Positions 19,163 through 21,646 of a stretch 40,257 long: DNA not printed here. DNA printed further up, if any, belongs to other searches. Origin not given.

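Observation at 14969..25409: Ten-gene, glycosyltransferase-free, translationally coupled operon embedded in the polysaccharide locus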

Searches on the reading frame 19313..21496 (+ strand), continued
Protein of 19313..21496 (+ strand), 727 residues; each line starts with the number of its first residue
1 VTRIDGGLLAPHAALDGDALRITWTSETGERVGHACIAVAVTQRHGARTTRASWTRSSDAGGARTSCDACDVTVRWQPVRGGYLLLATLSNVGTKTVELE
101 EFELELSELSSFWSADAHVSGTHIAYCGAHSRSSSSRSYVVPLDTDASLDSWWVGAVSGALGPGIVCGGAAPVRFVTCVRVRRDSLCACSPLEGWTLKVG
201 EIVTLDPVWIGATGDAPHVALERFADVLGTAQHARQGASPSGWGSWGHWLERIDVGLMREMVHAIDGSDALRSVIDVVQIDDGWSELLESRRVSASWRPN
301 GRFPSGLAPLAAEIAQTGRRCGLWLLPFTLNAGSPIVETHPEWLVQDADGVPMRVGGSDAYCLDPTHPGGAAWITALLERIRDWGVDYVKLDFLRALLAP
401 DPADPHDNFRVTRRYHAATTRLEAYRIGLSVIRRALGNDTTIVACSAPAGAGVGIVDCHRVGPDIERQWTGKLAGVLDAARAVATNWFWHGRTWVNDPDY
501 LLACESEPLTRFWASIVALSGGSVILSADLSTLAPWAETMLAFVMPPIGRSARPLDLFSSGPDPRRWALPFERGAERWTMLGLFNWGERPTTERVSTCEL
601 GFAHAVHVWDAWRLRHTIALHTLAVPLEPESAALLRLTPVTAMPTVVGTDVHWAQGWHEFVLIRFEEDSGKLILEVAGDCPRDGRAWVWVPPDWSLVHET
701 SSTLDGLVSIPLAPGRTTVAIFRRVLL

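Call 17: search_solved_structures(query=window:19313-21496:+, max_evalue=0.01, show_alignments=1)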
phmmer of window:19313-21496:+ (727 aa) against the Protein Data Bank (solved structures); distinct sequences matched with E-value up to 0.01: 28.
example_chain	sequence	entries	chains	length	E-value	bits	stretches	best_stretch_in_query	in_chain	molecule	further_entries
1zy9_A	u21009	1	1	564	1.2e-31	112.9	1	192-549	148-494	alpha-galactosidase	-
5m0x_A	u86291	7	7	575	1.3e-31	112.8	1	192-549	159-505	Alpha-galactosidase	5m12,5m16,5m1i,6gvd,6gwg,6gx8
6gta_A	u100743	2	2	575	1.6e-30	109.2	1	192-549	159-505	Alpha-galactosidase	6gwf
6lcj_A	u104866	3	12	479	1.9e-30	109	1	233-471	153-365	Alpha-galactosidase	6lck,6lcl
3mi6_A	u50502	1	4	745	1.2e-08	36.8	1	270-395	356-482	Alpha-galactosidase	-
4fnr_A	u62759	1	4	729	1e-07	33.8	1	273-398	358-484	Alpha-galactosidase AgaA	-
4fnp_A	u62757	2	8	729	1.1e-07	33.7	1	275-398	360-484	Alpha-galactosidase AgaA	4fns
4fnt_A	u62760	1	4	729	1.2e-07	33.6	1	275-398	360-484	Alpha-galactosidase AgaA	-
4fnu_A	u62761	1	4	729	6e-07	31.3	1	275-366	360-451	Alpha-galactosidase AgaA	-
4fnq_A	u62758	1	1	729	7.4e-07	31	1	275-398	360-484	Alpha-galactosidase AgaB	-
8x1b_A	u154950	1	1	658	1.3e-06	30.1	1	243-427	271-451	Alpha-galactosidase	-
9awt_A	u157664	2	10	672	1.4e-06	30.1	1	243-427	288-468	A type blood alpha-D-galactosamine galactosaminidase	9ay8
8k1a_A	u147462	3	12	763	1.4e-06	30.1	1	272-414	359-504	Alpha-galactosidase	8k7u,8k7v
5awo_A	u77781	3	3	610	2.3e-06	29.4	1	344-641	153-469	Isomaltodextranase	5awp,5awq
2yfn_A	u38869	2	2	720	3.7e-06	28.7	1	270-396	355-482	ALPHA-GALACTOSIDASE-SUCROSE KINASE AGASK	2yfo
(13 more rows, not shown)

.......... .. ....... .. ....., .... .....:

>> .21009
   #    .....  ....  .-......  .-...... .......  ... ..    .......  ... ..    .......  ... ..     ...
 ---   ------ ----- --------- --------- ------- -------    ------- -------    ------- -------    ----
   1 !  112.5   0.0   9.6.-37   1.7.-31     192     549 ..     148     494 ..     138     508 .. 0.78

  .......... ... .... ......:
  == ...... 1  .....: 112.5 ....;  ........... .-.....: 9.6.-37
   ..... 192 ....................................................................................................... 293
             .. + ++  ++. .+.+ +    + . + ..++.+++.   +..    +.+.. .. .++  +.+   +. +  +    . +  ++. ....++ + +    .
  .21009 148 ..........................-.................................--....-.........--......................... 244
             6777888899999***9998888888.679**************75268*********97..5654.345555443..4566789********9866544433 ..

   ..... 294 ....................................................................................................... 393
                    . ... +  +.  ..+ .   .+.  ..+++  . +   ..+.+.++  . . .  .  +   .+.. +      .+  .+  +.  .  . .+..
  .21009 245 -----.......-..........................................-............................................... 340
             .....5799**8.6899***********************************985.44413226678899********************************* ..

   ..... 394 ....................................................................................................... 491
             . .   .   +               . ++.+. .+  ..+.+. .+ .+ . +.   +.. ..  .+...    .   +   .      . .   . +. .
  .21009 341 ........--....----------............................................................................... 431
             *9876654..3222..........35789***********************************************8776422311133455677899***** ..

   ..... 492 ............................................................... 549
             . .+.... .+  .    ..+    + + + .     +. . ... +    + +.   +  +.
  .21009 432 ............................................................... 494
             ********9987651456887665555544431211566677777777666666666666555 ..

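Call 21: find_related_loci(query=A1, collection=genome_contigs, flank=10000)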
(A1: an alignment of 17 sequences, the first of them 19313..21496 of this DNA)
Query A1 (727 aa) in genome_contigs; peptide patterns used: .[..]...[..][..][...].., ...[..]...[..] (x = any residue, [..] = any of these).
88 stretches matched a pattern; 38 encode a relative of the query (tblastn E <= 1e-3); 38 distinct loci.
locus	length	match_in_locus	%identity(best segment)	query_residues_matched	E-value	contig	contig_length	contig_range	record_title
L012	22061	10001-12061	64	39-724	0e+0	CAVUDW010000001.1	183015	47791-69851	MAG: uncultured Gemmatimonadaceae bacterium isolate MFD02832.bin.1.4 genome assembly, contig: contig_42824, whole genome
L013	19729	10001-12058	60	37-722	0e+0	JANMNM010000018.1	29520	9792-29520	MAG: Gemmatimonadaceae bacterium isolate OTE_58_metabat_331 OTE_58_k141_255805, whole genome shotgun sequence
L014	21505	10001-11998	56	61-724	0e+0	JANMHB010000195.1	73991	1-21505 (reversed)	MAG: Gemmatimonadaceae bacterium isolate OTE_70_metabat_353_sub OTE_70_k141_2884674, whole genome shotgun sequence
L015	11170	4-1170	66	336-724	8e-167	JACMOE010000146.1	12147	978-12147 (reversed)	MAG: Gemmatimonadaceae bacterium isolate LF-bin-215 FL-bin-215-contig-k141_487138, whole genome shotgun sequence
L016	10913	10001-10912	55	37-340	3e-93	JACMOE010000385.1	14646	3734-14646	MAG: Gemmatimonadaceae bacterium isolate LF-bin-215 FL-bin-215-contig-k141_1465514, whole genome shotgun sequence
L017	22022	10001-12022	30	75-721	5e-65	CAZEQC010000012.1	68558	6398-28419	MAG TPA_asm: uncultured Anaerolineales bacterium isolate binchicken_co15_221 genome assembly, contig: NODE_86_length_685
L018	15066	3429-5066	33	178-721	7e-65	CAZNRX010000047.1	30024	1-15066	MAG TPA_asm: uncultured Anaerolineales bacterium isolate binchicken_co17_270 genome assembly, contig: NODE_4206_length_3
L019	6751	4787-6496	31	141-707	9e-62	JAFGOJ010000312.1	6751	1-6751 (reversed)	MAG: Anaerolineae bacterium isolate Zod_Metabat.614 k87_5257695, whole genome shotgun sequence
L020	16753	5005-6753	32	144-721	2e-61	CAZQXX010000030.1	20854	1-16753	MAG TPA_asm: uncultured Anaerolineales bacterium isolate SRP319275_co2_291 genome assembly, contig: NODE_1942_length_208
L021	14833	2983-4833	31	75-672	6e-61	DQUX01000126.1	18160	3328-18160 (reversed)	MAG TPA_asm: Anaerolineales bacterium isolate SZUA-1492 k95_14096, whole genome shotgun sequence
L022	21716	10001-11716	33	146-712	1e-60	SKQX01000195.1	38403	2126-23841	MAG: Thermoflexales bacterium isolate CSSed162cmA_459R1 CSSed16-2cmA-1122, whole genome shotgun sequence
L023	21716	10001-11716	32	148-721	1e-60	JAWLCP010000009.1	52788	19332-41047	MAG: Anaerolineae bacterium isolate 15dZY3.bin.6 NODE_959_length_52788_cov_16.679876, whole genome shotgun sequence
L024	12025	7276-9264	30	83-721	4e-60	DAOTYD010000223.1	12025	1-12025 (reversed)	MAG TPA_asm: Anaerolineae bacterium isolate H23_305 k115_965332, whole genome shotgun sequence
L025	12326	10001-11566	32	176-694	5e-60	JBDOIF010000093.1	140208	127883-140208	MAG: Anaerolineae bacterium isolate TC202112_Ori_Bins009 k147_374055, whole genome shotgun sequence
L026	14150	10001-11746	31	145-721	6e-60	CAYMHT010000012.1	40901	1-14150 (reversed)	MAG TPA_asm: uncultured Anaerolineales bacterium isolate SRP319275_co2_51 genome assembly, contig: NODE_501_length_40901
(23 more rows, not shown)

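Call 24: search_protein_families(library=pfam, proteins=[L008:9384-9989:+, L010:2400-3011:+, L011:8857-9510:+], max_evalue=10)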
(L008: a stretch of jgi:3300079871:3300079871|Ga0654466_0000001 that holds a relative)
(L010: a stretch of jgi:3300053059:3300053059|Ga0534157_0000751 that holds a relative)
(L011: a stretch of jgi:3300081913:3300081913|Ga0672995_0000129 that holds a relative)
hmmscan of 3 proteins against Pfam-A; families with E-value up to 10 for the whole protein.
L008:9384-9989:+ (201 aa): 1 family
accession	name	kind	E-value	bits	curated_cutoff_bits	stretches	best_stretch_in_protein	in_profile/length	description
PF25213.1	HVO_A0261_N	-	0.015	15.6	35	1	42-80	36-72/86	HVO_A0261 N-terminal domain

L010:2400-3011:+ (203 aa): 3 families
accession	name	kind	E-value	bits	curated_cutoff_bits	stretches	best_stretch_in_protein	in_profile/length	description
PF20290.3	MC4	-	0.0031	18.2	28.1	1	21-92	41-113/133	ABC-three component (ABC-3C) system Middle Component 4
PF14277.12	DUF4364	-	0.11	12.7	26.9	1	46-84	35-73/162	Domain of unknown function (DUF4364)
PF07848.18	PaaX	-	0.57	10.9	24.8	1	47-77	40-70/70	PaaX-like protein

L011:8857-9510:+ (217 aa): 1 family
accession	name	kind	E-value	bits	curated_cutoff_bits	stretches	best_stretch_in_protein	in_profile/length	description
PF08484.17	Methyltransf_14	-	0.022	15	23.5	1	150-213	88-154/160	C-methyltransferase C-terminal domain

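Call 48: search_protein_families(library=pfam, proteins=[L023:3680-5101:+, L023:5727-6536:-, L023:7023-8231:-, L023:8310-9278:-, L023:9539-11776:+, L023:11819-13930:+, L023:13937-14617:+, L023:14674-16386:-, L023:16833-18872:+], max_evalue=0.00001)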
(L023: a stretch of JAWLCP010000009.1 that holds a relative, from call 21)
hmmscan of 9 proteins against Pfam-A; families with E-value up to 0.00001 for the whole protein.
L023:3680-5101:+ (473 aa): 0 families

L023:5727-6536:- (269 aa): 1 family
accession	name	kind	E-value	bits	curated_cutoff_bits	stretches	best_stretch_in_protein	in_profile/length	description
PF00528.27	BPD_transp_1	-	9.6e-31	107.4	26.4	1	92-246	2-163/184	Binding-protein-dependent transport system inner membrane component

L023:7023-8231:- (402 aa): 1 family
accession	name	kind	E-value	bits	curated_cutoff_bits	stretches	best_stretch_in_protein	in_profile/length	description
PF00155.27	Aminotran_1_2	-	6.7e-60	203.6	19.7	1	46-392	2-361/361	Aminotransferase class I and II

L023:8310-9278:- (322 aa): 6 families
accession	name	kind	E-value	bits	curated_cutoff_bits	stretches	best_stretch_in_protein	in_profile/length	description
PF01370.27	Epimerase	-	2.1e-31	109.6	20.9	1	9-238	1-231/240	NAD dependent epimerase/dehydratase family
PF16363.11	GDP_Man_Dehyd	-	2.3e-21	77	27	1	10-171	1-176/332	GDP-mannose 4,6 dehydratase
PF04321.23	RmlD_sub_bind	-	2.5e-13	50.2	27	1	8-165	2-142/287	RmlD substrate binding domain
PF07993.18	NAD_binding_4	-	1.6e-09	37.8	20.1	1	73-218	88-248/258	Male sterility protein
PF02719.21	Polysacc_synt_2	-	7.2e-09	35.7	20.2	1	9-181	1-174/293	Polysaccharide biosynthesis protein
PF01073.25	3Beta_HSD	-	2.2e-07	30.6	22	1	10-134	1-127/280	3-beta hydroxysteroid dehydrogenase/isomerase family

L023:9539-11776:+ (745 aa): 2 families
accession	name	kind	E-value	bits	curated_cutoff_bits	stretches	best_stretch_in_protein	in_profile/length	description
PF02065.24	Melibiase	-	2.9e-12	46.7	27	1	250-406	47-202/347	Melibiase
PF01055.32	Glyco_hydro_31_2nd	-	1.3e-08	35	23.5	1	250-396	15-157/328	Glycosyl hydrolases family 31 TIM-barrel domain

L023:11819-13930:+ (703 aa): 1 family
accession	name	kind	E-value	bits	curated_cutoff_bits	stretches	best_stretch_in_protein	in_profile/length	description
PF07228.17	SpoIIE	-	7.5e-48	163.5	25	1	505-696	1-189/192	Stage II sporulation protein E (SpoIIE)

L023:13937-14617:+ (226 aa): 2 families
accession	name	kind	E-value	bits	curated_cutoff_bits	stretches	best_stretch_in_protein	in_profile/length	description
PF00730.31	HhH-GPD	-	3.7e-18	66.3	26.2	1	34-178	1-107/108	HhH-GPD superfamily base excision DNA repair protein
PF00633.29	HHH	-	2.5e-06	27.5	24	0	117-137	10-30/30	Helix-hairpin-helix motif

L023:14674-16386:- (570 aa): 0 families

L023:16833-18872:+ (679 aa): 2 families
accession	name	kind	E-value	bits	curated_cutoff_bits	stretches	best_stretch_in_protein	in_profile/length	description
PF16927.11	HisKA_7TM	-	5.5e-09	36.6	28.6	1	45-226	2-188/224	N-terminal 7TM region of histidine kinase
PF13185.12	GAF_2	-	2e-06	28.5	28.6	1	360-504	1-136/136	GAF domain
